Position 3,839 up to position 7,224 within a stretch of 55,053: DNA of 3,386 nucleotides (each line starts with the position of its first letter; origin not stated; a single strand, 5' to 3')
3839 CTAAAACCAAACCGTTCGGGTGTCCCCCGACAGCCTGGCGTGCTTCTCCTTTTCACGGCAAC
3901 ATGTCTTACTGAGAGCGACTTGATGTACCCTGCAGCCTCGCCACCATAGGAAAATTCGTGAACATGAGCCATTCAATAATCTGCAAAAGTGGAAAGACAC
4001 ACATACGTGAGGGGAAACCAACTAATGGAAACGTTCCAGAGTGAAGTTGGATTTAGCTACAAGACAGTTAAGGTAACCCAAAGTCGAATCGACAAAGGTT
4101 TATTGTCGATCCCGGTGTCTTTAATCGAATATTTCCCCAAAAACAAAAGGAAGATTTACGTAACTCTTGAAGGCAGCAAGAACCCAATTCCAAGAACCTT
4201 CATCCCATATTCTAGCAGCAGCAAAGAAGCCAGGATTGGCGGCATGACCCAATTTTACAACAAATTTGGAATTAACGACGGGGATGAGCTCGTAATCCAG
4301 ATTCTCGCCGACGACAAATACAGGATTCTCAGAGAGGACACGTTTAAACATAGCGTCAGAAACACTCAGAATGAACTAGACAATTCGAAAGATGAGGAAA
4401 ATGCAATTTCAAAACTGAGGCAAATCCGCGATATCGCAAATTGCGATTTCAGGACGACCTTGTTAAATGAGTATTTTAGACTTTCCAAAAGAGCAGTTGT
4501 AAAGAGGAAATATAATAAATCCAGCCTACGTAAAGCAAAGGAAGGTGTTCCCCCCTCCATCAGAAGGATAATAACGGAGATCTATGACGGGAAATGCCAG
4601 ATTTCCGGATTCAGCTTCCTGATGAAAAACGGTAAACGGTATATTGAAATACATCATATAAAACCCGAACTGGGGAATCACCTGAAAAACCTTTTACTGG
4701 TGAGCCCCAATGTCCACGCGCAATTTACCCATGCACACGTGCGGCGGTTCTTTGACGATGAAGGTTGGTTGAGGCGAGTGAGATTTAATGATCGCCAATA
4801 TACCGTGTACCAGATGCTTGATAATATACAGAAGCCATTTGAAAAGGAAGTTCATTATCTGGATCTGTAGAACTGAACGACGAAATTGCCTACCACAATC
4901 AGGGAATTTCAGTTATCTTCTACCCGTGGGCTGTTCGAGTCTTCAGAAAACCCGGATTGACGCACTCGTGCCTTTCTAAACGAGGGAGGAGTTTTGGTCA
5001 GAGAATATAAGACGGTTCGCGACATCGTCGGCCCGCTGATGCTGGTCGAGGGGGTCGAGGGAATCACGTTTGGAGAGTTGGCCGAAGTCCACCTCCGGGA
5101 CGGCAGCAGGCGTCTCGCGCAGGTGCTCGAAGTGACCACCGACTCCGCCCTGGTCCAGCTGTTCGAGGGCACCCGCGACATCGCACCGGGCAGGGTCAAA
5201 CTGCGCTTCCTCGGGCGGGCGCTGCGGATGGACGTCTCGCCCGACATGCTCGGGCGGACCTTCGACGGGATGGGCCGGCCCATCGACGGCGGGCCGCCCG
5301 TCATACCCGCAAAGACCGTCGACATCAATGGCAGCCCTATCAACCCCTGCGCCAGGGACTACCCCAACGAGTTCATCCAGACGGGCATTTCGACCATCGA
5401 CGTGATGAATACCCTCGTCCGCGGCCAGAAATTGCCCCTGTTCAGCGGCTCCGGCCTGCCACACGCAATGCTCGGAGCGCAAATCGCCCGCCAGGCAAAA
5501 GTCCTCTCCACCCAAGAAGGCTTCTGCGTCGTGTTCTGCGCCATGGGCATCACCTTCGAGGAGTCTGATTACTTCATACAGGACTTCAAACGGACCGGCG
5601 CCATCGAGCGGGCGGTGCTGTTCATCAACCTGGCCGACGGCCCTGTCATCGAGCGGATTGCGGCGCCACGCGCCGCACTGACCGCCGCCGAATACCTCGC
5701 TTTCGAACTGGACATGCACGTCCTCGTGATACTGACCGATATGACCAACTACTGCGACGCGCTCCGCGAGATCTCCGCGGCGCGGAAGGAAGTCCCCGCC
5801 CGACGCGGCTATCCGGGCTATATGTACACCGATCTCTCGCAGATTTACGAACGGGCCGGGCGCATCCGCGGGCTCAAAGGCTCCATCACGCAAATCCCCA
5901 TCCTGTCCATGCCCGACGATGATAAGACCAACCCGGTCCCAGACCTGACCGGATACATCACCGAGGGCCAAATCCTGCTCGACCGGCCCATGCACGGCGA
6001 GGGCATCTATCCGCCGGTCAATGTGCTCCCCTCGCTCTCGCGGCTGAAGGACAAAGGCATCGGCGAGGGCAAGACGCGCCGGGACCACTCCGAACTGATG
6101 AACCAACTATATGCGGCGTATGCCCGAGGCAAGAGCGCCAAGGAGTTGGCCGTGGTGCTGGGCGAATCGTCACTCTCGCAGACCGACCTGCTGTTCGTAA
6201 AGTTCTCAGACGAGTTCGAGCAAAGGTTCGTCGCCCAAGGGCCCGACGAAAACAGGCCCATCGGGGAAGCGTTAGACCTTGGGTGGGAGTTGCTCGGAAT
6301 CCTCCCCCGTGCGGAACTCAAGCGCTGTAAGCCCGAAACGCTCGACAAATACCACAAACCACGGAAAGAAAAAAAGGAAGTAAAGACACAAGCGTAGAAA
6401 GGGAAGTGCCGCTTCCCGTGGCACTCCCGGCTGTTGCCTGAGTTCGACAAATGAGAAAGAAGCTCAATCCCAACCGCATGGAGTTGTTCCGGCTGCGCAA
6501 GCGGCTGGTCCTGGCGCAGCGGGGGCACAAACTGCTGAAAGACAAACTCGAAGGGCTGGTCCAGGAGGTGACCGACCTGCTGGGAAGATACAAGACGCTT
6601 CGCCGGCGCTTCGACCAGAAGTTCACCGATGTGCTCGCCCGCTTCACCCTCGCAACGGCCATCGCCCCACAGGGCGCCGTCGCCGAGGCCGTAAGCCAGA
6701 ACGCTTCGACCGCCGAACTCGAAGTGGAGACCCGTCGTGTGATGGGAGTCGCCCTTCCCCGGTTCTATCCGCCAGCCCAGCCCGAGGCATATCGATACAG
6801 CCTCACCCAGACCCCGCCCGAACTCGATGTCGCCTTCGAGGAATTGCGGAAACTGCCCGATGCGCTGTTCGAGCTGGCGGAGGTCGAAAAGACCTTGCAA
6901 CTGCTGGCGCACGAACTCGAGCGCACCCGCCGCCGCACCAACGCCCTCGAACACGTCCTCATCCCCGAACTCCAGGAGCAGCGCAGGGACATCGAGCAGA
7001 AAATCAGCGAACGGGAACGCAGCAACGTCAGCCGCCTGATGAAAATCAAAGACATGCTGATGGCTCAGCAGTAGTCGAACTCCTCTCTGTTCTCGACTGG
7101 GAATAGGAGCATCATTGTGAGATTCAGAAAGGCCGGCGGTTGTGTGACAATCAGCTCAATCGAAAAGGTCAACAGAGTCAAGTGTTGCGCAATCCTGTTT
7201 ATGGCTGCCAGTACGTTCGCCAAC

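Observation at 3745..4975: AT-rich insertion with a free-standing B3-like/HNH nuclease gene wedged between atpA and atpB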

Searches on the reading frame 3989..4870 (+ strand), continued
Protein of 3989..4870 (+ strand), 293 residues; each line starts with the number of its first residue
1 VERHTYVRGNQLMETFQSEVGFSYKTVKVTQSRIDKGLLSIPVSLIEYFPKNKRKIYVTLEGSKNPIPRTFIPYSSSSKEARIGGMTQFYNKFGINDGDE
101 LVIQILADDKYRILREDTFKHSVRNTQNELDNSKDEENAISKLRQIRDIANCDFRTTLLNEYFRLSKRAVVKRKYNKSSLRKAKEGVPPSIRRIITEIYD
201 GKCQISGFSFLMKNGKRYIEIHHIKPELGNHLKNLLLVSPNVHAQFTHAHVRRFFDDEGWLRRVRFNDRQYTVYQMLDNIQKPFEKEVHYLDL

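Call 57: find_encoding_contigs(protein=P0171, flank=4000, max_places=4)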
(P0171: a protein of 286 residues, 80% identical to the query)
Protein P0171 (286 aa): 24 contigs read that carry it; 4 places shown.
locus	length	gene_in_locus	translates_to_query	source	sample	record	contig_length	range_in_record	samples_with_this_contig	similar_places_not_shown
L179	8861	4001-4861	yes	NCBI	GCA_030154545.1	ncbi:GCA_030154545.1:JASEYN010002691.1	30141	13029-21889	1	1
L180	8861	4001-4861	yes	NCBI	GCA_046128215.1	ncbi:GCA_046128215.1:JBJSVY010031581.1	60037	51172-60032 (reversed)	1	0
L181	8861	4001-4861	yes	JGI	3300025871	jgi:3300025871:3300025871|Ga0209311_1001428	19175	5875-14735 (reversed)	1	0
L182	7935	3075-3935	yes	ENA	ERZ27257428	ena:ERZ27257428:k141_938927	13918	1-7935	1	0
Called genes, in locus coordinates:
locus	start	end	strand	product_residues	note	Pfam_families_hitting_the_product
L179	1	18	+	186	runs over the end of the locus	-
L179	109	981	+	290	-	-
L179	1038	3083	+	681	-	PF07715:Plug, PF00593:TonB_dep_Rec_b-barrel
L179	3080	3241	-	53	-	-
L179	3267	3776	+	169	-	-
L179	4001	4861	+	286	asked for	-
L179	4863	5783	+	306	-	PF01170:UPF0020 (faint), PF01555:N6_N4_Mtase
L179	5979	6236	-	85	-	-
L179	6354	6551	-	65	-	-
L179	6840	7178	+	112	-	PF00403:HMA (weak)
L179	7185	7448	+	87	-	PF19335:HMBD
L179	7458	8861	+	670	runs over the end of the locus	PF00122:E1-E2_ATPase, PF08282:Hydrolase_3 (faint), PF00702:Hydrolase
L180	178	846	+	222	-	-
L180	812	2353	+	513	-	PF07669:Eco57I (weak)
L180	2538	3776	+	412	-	PF12872:OST-HTH (weak), PF12873:DUF3825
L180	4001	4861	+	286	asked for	-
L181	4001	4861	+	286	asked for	-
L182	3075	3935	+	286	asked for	-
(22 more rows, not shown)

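Call 69: search_protein_families(library=pfam, proteins=[L144:3322-3786:+, L145:4856-5128:+], max_evalue=0.01)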
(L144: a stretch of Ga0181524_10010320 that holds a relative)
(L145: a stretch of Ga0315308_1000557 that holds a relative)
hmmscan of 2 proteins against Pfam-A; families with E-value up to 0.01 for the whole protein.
L144:3322-3786:+ (155 aa): 1 family
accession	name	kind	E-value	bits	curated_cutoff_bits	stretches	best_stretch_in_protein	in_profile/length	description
PF12728.13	HTH_17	-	5.9e-13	49.3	27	1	11-58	2-49/51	Helix-turn-helix domain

L145:4856-5128:+ (91 aa): 7 families
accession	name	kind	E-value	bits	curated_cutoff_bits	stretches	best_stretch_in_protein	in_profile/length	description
PF23146.2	Zf_IFT144_1st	-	0.00016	21.9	27.5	0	7-15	4-12/25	IFT144, first zinc finger domain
PF14354.12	Lar_restr_allev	-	0.00083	20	28.6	1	9-50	5-46/58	Restriction alleviation protein Lar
PF13248.11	Zn_ribbon_3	-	0.0021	17.9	27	0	29-38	16-25/26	zinc-ribbon domain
PF24440.1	DUF7559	-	0.0066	17.1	27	0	9-23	37-51/52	Family of unknown function (DUF7559)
PF10571.15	UPF0547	-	0.0069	16.9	29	0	9-16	16-23/26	Uncharacterised protein family UPF0547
PF21349.2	RUBY_RBDX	-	0.0085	16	26.5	0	32-37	19-24/30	Rubrerythrin, rubredoxin-like domain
PF13240.11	Zn_Ribbon_1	-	0.0091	16.2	25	0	10-17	2-9/23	zinc-ribbon domain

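Call 75: predict_structure(alignment_id=A4)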
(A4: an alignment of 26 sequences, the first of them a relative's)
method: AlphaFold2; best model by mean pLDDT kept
length: 286 residues; sequences in the alignment: 26
mean_pLDDT: 84.4   pTM: 0.79
mean pLDDT of the five models: 84.4, 81.8, 73.9, 70.9, 68.0
residues with pLDDT >= 90: 114; 70-90: 137; 50-70: 31; < 50: 4
segments of 3 or more residues with pLDDT < 50: 149-151
pLDDT, mean of each block of 10 residues (from residue 1): 89 88 85 79 61 83 95 98 92 90 96 94 85 80 60 66 82 87 84 87 91 82 93 95 82 62 91 91 76
secondary structure, 60 per line:
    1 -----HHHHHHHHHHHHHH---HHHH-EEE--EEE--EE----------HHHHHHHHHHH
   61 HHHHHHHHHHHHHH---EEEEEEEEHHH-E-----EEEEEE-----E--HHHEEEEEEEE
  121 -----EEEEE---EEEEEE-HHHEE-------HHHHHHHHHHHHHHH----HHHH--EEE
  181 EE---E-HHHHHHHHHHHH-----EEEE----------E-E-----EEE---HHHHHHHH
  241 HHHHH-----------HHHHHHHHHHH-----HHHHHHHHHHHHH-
elements in order: H6-19 H23-26 E28-30 E33-35 H50-74 E78-85 E96-101 E113-120 E126-130 E134-139 H153-167 H172-175 E178-182 H188-199 E205-208 E227-229 H233-245 H257-267 H273-285

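Call 77: fold_search(model_id=the predicted structure, library=pdb)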
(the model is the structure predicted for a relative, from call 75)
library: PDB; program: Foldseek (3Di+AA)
matches with E <= 10: 310; with E <= 0.001: 0
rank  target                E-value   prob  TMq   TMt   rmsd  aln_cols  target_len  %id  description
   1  4pks                  5.2e-02  0.09  0.15  0.11  21.9       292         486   11  Anthrax toxin lethal factor with bound small molecule inhibitor 11 (released 2014-11-12)
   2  4wf6                  6.7e-02  0.08  0.14  0.10  22.6       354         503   11  Anthrax toxin lethal factor with bound small molecule inhibitor MK-31 (released 2015-09-09)
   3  4pkw                  1.3e-01  0.05  0.15  0.10  21.4       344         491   11  Anthrax toxin lethal factor with bound small molecule inhibitor GM6001 (released 2014-11-12)
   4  1pwv_A                1.5e-01  0.05  0.14  0.07  23.2       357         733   12  Crystal structure of Anthrax Lethal Factor wild-type protein complexed with an optimised peptide substrate. (released 2004-02-03)
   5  4pkv                  1.6e-01  0.07  0.16  0.11  21.4       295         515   11  Anthrax toxin lethal factor with bound small molecule inhibitor 16 (released 2014-11-12)
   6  4xm7                  1.8e-01  0.06  0.14  0.11  21.6       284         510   11  Anthrax toxin lethal factor with ligand-induced binding pocket (released 2015-11-11)
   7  4xm8                  1.9e-01  0.06  0.15  0.11  22.1       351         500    9  Anthrax toxin lethal factor with ligand-induced binding pocket (released 2015-11-11)
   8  4pkq                  2.4e-01  0.07  0.15  0.10  20.0       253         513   11  Anthrax toxin lethal factor with bound zinc (released 2014-11-12)
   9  4pku                  3.4e-01  0.04  0.14  0.10  22.3       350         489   10  Anthrax toxin lethal factor with bound small molecule inhibitor 15 (released 2014-11-12)
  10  4pkr                  3.4e-01  0.04  0.14  0.10  22.3       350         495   10  Anthrax toxin lethal factor with bound small molecule inhibitor 10 (released 2014-11-12)
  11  1yqy                  3.6e-01  0.04  0.15  0.10  21.9       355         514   10  Structure of B. Anthrax Lethal factor in complex with a hydroxamate inhibitor (released 2005-05-31)
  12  7tub_I                3.9e-01  0.04  0.13  0.08  23.4       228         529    8  The beta-tubulin folding intermediate IV (released 2022-12-28)
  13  7qfx_B                4.4e-01  0.16  0.16  0.13   8.0       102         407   11  Crystal structure of Old Yellow Enzyme AnOYE8 from Aspergillus niger (released 2022-04-20)
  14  6zxk_H                4.9e-01  0.04  0.15  0.08  22.3       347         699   12  Fully-loaded anthrax lethal toxin in its heptameric pre-pore state and PA7LF(2+1B) arrangement (released 2020-09-02)
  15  7qfx_G                5.2e-01  0.16  0.18  0.14   7.6       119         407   15  Crystal structure of Old Yellow Enzyme AnOYE8 from Aspergillus niger (released 2022-04-20)
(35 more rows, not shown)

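Call 79: search_dna_similar(query=window:4025-4867:+, collection=plasmids, mode=protein, max_evalue=0.001, max_rows=15)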
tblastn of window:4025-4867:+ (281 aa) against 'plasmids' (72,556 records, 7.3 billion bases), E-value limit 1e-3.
No match.

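Call 80: search_dna_similar(query=window:4025-4867:+, collection=phages, mode=protein, max_evalue=0.001, max_rows=15)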
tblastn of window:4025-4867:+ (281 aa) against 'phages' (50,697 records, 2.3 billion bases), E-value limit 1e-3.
No match.

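Call 81: search_dna_similar(query=P0187, collection=plasmids, mode=protein, max_evalue=0.001, max_rows=10)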
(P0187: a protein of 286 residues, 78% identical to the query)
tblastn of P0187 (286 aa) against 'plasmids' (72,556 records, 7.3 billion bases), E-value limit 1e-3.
No match.

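Call 82: list_cluster_members(proteins=[P0187, P0171, P0113, P0043, P0047])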
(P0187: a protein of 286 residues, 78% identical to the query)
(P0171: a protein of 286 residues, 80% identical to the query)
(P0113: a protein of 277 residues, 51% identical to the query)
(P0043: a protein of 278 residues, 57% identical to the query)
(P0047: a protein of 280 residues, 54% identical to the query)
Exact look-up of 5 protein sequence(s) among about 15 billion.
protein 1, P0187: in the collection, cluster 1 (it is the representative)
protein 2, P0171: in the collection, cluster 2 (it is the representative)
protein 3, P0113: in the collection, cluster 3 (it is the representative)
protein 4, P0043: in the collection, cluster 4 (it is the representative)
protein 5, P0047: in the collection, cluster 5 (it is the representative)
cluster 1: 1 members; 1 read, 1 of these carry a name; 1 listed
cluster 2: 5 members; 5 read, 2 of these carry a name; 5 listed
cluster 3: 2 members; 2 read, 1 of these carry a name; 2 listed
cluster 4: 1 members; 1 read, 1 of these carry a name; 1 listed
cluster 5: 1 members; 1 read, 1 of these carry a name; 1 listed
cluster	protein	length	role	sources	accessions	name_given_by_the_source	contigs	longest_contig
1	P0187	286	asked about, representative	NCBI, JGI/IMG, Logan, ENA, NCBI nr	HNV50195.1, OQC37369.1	MAG TPA: hypothetical protein PKH57_04545 [Bacteroidales bacterium] | MAG: hypothetical protein BWX63_01176 [Bacteroidetes bacterium ADurb.Bin041]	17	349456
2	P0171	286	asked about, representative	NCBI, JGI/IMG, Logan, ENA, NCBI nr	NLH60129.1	MAG: hypothetical protein GX452_01835 [Ignavibacteriales bacterium] | hypothetical protein | hypothetical protein [Ignavibacteriales bacterium]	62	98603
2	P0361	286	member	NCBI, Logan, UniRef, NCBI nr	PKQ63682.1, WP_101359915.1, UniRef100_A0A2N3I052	hypothetical protein [Raineya orbicola] | Uncharacterized protein n=1 Tax=Raineya orbicola TaxID=2016530 RepID=A0A2N3I052_9BACT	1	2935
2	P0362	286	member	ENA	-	-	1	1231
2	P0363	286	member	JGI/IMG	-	-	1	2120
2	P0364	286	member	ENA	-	-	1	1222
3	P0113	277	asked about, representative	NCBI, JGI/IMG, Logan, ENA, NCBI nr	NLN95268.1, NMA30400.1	MAG: HNH endonuclease [Bacteroidales bacterium] | hypothetical protein | HNH endonuclease [Bacteroidales bacterium]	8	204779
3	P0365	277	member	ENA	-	-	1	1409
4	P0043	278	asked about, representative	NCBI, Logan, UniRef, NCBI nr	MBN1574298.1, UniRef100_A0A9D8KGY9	MAG: HNH endonuclease [Deltaproteobacteria bacterium] | HNH endonuclease n=1 Tax=Candidatus Zymogenus saltonus TaxID=2844893 ... | HNH endonuclease [Candidatus Zymogenus saltonus]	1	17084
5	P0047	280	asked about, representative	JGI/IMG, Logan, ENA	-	predicted restriction endonuclease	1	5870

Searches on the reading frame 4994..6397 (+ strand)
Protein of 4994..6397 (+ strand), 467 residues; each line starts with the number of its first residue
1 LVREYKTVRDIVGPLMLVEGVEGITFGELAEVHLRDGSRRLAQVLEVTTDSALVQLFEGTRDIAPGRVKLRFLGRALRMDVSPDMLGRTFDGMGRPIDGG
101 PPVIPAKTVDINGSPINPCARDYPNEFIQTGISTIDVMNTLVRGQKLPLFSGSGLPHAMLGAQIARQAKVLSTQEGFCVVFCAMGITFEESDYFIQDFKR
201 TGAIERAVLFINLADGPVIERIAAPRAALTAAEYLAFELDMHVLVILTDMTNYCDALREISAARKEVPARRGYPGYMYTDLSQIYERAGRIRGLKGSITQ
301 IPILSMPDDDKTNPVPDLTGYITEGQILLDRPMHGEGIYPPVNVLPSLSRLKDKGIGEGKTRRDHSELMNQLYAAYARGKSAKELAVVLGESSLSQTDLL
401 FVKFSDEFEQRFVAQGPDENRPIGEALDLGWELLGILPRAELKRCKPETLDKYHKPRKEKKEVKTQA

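Call 3: search_protein_families(library=pfam, proteins=[window:4994-6397:+], max_evalue=1)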
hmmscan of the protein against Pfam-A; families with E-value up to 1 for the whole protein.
window:4994-6397:+ (467 aa): 4 families
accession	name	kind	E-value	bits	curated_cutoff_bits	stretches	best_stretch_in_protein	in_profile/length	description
PF00006.31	ATP-synt_ab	-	8.1e-75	251.5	29.5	1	131-349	1-213/213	ATP synthase alpha/beta family, nucleotide-binding domain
PF22919.1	ATP-synt_VA_C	-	2.6e-30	104.9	24.7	1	354-453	1-100/101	C-terminal domain of V and A type ATP synthase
PF02874.29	ATP-synt_ab_N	-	3.4e-09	37.5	20.9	1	10-66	3-62/69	ATP synthase alpha/beta family, beta-barrel domain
PF09378.16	HAS-barrel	-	0.012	16.1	25.2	1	4-70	4-82/90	HAS barrel domain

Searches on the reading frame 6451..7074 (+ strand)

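Call 3: search_protein_families(library=pfam, proteins=[window:6451-7074:+], max_evalue=1)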
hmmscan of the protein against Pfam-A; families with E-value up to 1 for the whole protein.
window:6451-7074:+ (207 aa): 2 families
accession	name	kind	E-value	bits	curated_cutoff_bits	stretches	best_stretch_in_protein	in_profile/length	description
PF01813.22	ATP-synt_D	-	3.6e-52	177.5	25.7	1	11-201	1-196/196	ATP synthase subunit D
PF06103.16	DUF948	-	0.0042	17.7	37.2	1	12-62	21-71/89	Bacterial protein of unknown function (DUF948)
